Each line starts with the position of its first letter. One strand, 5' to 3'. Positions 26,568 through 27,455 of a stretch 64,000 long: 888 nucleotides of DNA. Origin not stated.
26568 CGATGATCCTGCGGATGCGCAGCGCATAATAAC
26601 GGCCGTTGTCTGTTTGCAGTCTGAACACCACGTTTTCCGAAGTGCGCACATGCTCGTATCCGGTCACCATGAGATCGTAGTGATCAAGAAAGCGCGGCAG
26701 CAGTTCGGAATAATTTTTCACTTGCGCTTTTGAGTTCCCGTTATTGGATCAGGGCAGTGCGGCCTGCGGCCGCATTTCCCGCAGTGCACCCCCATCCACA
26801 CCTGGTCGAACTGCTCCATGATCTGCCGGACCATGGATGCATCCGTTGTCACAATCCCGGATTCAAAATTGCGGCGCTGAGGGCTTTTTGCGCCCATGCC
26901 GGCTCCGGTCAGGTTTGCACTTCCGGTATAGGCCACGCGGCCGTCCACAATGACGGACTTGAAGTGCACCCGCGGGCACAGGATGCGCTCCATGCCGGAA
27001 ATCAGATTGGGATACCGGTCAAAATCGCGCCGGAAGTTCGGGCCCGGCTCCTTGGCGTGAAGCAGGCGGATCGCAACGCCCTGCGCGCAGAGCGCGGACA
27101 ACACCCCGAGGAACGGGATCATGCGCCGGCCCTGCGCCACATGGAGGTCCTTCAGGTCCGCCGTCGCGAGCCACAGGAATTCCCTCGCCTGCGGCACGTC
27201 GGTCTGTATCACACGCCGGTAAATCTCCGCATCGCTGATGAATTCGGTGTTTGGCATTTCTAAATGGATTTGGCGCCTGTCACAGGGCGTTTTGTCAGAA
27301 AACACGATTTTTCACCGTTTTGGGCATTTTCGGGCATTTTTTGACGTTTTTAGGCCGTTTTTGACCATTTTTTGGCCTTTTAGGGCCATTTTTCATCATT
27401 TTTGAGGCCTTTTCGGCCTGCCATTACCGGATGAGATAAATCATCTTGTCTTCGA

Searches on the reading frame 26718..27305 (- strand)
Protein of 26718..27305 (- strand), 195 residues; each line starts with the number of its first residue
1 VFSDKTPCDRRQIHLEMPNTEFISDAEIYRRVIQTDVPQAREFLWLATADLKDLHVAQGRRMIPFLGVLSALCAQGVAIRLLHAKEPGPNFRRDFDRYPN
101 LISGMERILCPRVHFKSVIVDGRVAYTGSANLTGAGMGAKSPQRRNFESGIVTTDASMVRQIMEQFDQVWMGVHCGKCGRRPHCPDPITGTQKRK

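Call 72: search_protein_families(library=pfam, proteins=[window:26718-27305:-], max_evalue=0.001)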
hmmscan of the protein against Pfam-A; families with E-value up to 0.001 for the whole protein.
window:26718-27305:- (195 aa): 2 families
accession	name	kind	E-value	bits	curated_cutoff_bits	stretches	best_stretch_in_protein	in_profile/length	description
PF13091.12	PLDc_2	-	7.5e-14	52.1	27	1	66-170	26-132/132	PLD-like domain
PF00614.28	PLDc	-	1.2e-07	31.9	21.9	1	112-134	4-26/28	Phospholipase D Active site motif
